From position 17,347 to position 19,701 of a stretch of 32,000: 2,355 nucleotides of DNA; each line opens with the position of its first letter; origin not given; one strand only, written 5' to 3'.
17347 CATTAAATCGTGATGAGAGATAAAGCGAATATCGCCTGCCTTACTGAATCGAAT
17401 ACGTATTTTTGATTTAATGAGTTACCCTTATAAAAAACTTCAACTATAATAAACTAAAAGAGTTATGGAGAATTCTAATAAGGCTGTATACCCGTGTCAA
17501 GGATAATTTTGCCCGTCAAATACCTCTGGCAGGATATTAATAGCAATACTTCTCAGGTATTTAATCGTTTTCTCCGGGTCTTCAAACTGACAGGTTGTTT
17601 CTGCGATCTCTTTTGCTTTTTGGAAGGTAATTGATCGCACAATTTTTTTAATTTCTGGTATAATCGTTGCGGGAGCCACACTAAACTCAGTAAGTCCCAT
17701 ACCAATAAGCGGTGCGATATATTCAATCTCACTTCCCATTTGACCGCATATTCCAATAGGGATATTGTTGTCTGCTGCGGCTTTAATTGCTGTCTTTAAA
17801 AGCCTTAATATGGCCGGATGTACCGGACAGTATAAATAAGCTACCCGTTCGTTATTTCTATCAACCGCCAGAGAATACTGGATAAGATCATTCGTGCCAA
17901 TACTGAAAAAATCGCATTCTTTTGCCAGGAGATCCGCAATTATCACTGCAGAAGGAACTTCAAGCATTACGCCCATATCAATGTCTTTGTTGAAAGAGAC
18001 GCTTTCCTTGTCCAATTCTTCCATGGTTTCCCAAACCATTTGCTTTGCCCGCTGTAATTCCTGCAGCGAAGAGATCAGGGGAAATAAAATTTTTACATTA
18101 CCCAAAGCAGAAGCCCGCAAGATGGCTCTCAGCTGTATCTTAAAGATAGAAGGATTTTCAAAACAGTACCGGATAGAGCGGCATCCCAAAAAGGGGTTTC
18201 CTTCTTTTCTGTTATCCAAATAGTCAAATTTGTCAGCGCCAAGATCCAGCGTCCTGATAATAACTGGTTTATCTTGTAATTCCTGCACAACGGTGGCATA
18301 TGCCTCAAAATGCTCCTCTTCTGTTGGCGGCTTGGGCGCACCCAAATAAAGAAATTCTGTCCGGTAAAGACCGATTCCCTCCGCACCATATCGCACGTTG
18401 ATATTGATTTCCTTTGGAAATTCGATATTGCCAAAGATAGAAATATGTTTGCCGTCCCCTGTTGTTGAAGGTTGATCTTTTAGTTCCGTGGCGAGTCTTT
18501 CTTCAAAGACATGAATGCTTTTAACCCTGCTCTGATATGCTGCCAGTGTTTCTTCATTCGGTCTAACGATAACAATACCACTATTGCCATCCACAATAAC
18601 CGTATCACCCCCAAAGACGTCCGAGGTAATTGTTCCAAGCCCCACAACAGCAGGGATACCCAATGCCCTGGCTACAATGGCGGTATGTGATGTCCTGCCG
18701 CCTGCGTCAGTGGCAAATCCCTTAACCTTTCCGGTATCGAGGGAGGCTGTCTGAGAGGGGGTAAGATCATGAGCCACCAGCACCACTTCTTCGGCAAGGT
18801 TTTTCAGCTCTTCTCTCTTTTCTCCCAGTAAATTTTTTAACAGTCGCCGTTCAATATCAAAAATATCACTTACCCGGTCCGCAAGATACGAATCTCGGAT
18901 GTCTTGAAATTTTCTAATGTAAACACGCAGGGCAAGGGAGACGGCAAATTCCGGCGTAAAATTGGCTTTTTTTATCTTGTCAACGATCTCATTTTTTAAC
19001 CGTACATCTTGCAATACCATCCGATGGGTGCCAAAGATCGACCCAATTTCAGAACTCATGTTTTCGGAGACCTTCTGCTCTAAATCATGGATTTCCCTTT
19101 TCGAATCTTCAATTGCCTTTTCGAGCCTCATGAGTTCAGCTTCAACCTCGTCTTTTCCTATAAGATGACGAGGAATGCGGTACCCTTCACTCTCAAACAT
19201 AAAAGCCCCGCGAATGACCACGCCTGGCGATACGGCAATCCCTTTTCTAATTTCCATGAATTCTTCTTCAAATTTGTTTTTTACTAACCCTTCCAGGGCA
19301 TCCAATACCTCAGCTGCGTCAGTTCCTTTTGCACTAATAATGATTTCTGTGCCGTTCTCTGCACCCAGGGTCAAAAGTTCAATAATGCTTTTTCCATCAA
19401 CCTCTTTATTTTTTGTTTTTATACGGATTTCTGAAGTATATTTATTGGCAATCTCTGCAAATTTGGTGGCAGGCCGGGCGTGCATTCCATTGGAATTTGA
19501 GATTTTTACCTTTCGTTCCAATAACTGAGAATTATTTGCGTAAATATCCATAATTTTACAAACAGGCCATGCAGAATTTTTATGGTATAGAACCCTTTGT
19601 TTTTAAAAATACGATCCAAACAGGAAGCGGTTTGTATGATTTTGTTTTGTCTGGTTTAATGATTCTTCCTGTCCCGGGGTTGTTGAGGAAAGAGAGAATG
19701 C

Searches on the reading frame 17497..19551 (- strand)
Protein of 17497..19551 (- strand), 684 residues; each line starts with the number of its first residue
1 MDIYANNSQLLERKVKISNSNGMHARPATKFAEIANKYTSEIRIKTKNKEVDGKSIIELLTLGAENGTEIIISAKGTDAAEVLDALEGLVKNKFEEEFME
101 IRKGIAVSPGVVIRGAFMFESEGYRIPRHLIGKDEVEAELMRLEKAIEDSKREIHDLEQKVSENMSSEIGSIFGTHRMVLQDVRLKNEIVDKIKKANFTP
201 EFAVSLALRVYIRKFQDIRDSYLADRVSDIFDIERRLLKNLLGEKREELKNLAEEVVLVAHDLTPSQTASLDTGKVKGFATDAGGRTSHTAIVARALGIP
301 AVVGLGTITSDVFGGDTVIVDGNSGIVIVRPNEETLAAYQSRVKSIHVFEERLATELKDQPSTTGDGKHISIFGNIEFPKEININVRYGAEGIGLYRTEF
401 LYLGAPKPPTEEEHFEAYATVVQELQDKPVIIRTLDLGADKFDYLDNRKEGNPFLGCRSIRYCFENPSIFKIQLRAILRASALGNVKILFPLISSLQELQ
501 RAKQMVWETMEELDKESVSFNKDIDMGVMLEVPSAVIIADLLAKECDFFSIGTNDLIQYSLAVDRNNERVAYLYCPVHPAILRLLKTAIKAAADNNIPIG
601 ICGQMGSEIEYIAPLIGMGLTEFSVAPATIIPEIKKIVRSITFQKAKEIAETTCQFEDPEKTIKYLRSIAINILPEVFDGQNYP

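Call 81: search_protein_families(library=pfam, proteins=[window:17497-19551:-], max_evalue=0.00001)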
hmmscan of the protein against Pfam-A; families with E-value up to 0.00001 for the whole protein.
window:17497-19551:- (684 aa): 4 families
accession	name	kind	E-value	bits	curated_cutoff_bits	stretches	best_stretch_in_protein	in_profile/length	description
PF02896.24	PEP-utilizers_C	-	5.2e-104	348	22.8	1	355-641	5-291/293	PEP-utilising enzyme, PEP-binding domain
PF00381.24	PTS-HPr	-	2.8e-27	95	23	1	12-91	2-80/81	PTS HPr component phosphorylation site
PF00391.29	PEP-utilizers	-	3.9e-26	90.9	23.1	1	254-325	3-72/72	PEP-utilising enzyme, mobile domain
PF05524.18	PEP-utilisers_N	-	7.9e-23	81.3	24.4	1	103-226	1-121/121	PEP-utilising enzyme, N-terminal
